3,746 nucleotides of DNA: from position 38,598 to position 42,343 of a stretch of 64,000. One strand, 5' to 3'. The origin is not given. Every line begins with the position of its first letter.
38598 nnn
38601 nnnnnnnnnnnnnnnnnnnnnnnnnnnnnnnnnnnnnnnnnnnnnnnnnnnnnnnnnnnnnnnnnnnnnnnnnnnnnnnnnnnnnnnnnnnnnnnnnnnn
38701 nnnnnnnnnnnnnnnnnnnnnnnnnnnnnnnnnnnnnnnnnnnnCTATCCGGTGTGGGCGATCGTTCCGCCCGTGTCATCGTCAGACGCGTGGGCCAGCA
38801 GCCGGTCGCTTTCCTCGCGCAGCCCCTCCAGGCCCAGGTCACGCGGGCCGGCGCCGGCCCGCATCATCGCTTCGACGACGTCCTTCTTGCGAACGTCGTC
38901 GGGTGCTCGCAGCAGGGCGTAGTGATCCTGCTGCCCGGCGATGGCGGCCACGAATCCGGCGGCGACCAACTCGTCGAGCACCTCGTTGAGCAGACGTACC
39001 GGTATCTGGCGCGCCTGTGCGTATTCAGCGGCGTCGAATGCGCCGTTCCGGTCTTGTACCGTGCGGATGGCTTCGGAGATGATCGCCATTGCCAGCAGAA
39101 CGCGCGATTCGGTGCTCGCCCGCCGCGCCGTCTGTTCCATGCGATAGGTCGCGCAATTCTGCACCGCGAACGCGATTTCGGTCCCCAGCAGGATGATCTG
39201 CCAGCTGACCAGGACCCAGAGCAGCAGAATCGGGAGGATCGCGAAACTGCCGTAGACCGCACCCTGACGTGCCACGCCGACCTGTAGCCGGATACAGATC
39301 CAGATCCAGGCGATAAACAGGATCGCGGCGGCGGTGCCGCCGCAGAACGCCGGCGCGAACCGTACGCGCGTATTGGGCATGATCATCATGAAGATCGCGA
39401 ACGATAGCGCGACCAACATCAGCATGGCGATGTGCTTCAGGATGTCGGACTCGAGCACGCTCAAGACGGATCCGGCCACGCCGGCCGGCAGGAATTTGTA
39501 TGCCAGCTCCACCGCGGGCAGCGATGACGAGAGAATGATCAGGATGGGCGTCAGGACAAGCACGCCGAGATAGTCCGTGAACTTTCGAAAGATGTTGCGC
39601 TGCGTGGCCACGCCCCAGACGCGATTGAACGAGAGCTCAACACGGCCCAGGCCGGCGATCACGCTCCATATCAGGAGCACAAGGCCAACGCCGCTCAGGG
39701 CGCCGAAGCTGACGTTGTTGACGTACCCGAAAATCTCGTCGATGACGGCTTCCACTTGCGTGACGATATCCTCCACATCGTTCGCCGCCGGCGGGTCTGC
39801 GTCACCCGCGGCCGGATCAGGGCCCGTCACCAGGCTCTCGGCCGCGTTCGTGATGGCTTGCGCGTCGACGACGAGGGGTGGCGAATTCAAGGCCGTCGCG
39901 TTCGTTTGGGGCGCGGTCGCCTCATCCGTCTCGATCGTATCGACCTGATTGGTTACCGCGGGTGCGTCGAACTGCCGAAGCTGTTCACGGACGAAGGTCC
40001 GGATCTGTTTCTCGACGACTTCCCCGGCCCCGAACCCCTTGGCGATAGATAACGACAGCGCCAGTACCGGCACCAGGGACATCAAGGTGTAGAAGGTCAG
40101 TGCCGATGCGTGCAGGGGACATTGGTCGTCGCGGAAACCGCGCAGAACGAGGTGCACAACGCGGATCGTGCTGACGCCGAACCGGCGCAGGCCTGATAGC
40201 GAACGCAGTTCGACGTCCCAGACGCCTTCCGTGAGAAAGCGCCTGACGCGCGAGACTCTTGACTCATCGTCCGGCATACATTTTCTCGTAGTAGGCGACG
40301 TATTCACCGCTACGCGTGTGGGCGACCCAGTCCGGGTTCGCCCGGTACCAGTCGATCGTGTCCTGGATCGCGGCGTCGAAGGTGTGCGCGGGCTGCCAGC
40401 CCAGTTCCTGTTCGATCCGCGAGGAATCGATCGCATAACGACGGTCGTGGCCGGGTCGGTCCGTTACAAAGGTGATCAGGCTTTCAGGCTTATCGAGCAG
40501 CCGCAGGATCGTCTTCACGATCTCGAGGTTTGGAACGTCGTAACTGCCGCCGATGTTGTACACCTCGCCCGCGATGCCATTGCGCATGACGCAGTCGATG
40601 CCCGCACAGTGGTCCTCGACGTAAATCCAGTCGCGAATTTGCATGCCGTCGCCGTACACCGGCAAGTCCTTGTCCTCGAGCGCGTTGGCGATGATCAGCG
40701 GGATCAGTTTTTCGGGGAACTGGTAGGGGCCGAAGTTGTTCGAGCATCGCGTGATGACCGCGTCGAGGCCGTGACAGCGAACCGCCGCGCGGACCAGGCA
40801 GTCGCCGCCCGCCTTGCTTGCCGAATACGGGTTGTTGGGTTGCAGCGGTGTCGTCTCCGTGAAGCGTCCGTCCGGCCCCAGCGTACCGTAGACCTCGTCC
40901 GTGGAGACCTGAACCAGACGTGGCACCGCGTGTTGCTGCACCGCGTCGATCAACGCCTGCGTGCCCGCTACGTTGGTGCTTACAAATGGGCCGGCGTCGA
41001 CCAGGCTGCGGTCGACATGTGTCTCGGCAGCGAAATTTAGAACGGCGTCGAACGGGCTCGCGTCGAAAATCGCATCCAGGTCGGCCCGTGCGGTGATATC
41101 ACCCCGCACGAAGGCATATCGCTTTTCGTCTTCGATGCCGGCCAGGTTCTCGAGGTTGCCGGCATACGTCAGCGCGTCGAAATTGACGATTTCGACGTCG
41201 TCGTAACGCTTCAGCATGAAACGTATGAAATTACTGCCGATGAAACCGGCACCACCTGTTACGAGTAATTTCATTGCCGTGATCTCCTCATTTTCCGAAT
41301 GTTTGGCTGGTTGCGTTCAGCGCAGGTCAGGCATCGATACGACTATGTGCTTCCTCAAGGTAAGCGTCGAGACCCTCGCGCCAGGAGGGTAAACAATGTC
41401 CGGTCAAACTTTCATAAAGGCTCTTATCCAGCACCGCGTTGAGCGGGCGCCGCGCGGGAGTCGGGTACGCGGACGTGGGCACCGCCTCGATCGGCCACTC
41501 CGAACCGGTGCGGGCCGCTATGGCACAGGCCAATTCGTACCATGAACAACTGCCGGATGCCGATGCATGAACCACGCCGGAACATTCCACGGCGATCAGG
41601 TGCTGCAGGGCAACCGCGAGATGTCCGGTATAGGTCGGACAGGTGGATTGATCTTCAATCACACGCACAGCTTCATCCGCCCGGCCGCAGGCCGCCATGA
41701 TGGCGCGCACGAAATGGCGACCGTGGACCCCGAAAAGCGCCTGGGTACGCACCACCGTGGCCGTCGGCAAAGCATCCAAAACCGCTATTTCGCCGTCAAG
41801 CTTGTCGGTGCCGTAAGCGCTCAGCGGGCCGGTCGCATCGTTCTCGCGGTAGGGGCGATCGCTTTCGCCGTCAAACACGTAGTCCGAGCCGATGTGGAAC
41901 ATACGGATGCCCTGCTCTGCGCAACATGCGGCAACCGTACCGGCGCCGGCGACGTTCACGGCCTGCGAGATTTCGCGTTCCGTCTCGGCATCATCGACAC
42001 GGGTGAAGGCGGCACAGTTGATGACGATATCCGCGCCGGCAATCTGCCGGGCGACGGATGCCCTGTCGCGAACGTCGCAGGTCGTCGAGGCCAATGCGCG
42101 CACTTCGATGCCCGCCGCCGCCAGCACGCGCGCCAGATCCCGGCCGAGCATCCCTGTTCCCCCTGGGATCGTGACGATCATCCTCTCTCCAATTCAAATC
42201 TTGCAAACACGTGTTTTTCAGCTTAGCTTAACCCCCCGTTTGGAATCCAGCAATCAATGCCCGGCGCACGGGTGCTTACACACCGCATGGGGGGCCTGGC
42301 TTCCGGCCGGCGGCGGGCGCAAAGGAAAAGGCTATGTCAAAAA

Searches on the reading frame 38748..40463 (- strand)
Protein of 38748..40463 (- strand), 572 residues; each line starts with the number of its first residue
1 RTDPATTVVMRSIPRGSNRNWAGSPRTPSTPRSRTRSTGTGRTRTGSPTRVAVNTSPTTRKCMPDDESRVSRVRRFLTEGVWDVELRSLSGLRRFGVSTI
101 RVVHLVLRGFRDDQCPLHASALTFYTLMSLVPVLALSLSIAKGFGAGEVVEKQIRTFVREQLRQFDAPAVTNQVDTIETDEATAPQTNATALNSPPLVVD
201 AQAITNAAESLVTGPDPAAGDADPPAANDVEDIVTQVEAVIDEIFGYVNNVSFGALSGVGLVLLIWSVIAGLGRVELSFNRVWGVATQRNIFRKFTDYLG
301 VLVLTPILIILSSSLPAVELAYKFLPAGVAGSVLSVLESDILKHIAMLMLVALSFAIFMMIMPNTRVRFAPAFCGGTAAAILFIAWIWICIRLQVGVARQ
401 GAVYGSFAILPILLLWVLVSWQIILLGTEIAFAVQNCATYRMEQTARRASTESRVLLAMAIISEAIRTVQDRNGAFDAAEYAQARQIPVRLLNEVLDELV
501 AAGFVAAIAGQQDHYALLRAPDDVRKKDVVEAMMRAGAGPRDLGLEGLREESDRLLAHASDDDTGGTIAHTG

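Call 32: search_protein_families(library=pfam, proteins=[window:38748-40463:-], max_evalue=0.00001)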
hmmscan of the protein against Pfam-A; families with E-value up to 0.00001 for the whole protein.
window:38748-40463:- (572 aa): 2 families
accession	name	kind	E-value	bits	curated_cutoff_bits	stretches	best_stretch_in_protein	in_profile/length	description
PF03631.20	Virul_fac_BrkB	-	3.8e-43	148.5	33.7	2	230-436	48-257/259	Virulence factor BrkB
PF02082.26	Rrf2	-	1.8e-06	28.5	30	1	469-533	17-81/132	Iron-dependent Transcriptional regulator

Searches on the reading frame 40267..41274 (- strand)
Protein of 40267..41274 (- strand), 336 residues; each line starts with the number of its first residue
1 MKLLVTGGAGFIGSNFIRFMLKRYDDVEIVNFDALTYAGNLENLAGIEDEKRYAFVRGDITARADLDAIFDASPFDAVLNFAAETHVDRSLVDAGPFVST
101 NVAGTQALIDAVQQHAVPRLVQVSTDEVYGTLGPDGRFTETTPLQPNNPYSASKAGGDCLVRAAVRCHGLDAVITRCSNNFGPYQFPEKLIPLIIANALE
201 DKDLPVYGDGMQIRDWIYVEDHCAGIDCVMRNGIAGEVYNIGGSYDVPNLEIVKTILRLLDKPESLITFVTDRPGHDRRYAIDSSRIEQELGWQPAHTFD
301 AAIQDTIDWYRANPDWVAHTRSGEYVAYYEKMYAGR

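Call 24: search_protein_families(library=pfam, proteins=[window:40267-41274:-], max_evalue=0.00001)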
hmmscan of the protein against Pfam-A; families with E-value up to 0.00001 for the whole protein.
window:40267-41274:- (336 aa): 7 families
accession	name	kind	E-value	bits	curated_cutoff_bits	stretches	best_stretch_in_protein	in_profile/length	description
PF16363.11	GDP_Man_Dehyd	-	4.6e-79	266.7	27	1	4-306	1-332/332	GDP-mannose 4,6 dehydratase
PF01370.27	Epimerase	-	1.6e-65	221.3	20.9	1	4-242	2-240/240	NAD dependent epimerase/dehydratase family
PF01073.25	3Beta_HSD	-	8.5e-19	68.1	22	1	4-221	1-220/280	3-beta hydroxysteroid dehydrogenase/isomerase family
PF04321.23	RmlD_sub_bind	-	7.9e-17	61.7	27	1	1-266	1-237/287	RmlD substrate binding domain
PF02719.21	Polysacc_synt_2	-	1.8e-13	50.8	20.2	1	3-127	1-130/293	Polysaccharide biosynthesis protein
PF07993.18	NAD_binding_4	-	2.3e-11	43.8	20.1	1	5-179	1-206/258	Male sterility protein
PF13460.12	NAD_binding_10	-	2.4e-07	31.2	27.2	1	7-174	1-140/184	NAD(P)H-binding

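Call 34: search_protein_families(library=ncbifam, proteins=[window:40267-41274:-], max_evalue=1e-8)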
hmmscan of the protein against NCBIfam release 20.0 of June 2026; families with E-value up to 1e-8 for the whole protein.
window:40267-41274:- (336 aa): 21 families
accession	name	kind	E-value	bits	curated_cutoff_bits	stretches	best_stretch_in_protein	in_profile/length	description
TIGR01181.1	dTDP_gluc_dehyt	equivalog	3.7e-140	466.5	365.1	1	2-317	1-318/321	dTDP-glucose 4,6-dehydratase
NF007490.0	PRK10084.1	subfamily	2.3e-115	385.5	649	1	1-335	1-359/361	dTDP-glucose 4,6-dehydratase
NF007582.0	PRK10217.1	equivalog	4.1e-107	358.3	698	1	2-326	3-347/355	dTDP-glucose 4,6-dehydratase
TIGR01179.1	galE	equivalog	2.3e-42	145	262.3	1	2-314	1-329/332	UDP-glucose 4-epimerase GalE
TIGR04180.1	EDH_00030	hypoth_equivalog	9e-38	130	475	1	4-297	2-296/297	NAD-dependent 4,6-dehydratase LegB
NF007956.0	PRK10675.1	subfamily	7.9e-28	97.5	394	1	1-315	1-334/338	UDP-glucose 4-epimerase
TIGR02622.1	CDP_4_6_dhtase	equivalog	1.2e-24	87.1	278.45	1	2-312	6-332/352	CDP-glucose 4,6-dehydratase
TIGR02197.1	heptose_epim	equivalog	7.7e-21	74.6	274.6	1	3-312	1-315/316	ADP-glyceromanno-heptose 6-epimerase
TIGR03466.1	HpnA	hypoth_equivalog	9.4e-20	70.7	367.65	1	1-260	1-246/327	hopanoid-associated sugar epimerase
NF011728.1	PRK15181.1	equivalog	1.3e-16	60.6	760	1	3-310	18-337/348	Vi polysaccharide biosynthesis UDP-N-acetylglucosaminuronic acid C-4 epimerase TviC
NF042422.1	oxyalk_red_OleD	equivalog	8.3e-16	58.3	580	1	1-264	1-254/329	2-alkyl-3-oxoalkanoate reductase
NF047922.1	GDPFucSynFcl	equivalog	8.8e-15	54.9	500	1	61-313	40-304/308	GDP-L-fucose synthase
NF052578.1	StrlDmthSdmBMthl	equivalog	1e-14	55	600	1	1-246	1-232/328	sterol demethylase protein SdmB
TIGR01214.1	rmlD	equivalog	4.7e-14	52.2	224.05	1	2-212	1-179/285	dTDP-4-dehydrorhamnose reductase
NF043036.1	ErythonDh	equivalog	1.1e-13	51.1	325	1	1-173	1-172/321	D-erythronate dehydrogenase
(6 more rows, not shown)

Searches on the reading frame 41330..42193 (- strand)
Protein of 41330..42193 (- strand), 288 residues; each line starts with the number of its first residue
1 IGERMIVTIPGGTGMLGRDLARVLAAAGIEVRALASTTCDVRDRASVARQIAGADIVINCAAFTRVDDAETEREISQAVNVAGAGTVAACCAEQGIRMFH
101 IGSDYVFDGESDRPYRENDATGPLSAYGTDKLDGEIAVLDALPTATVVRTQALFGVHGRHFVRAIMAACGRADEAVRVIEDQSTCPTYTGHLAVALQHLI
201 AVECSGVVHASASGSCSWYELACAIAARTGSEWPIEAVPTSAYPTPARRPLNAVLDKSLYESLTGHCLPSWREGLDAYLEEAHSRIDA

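Call 33: search_protein_families(library=pfam, proteins=[window:41330-42193:-], max_evalue=0.00001)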
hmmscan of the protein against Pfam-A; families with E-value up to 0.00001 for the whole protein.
window:41330-42193:- (288 aa): 4 families
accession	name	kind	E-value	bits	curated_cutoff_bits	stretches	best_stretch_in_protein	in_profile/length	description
PF04321.23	RmlD_sub_bind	-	7e-81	271.9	27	1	6-282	2-285/287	RmlD substrate binding domain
PF01370.27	Epimerase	-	3.1e-20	73.1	20.9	1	8-167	2-187/240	NAD dependent epimerase/dehydratase family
PF01073.25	3Beta_HSD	-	6.1e-09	35.8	22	1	36-202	49-229/280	3-beta hydroxysteroid dehydrogenase/isomerase family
PF16363.11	GDP_Man_Dehyd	-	6.3e-08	32.9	27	1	37-138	57-164/332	GDP-mannose 4,6 dehydratase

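Call 34: search_protein_families(library=ncbifam, proteins=[window:41330-42193:-], max_evalue=1e-8)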
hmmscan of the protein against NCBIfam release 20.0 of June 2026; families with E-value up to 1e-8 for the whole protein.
window:41330-42193:- (288 aa): 2 families
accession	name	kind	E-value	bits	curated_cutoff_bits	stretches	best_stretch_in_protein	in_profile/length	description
TIGR01214.1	rmlD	equivalog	4.8e-78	262.1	224.05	1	7-281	2-284/285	dTDP-4-dehydrorhamnose reductase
NF007440.0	PRK09987.1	equivalog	1.5e-46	159.1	308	1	8-282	4-293/299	dTDP-4-dehydrorhamnose reductase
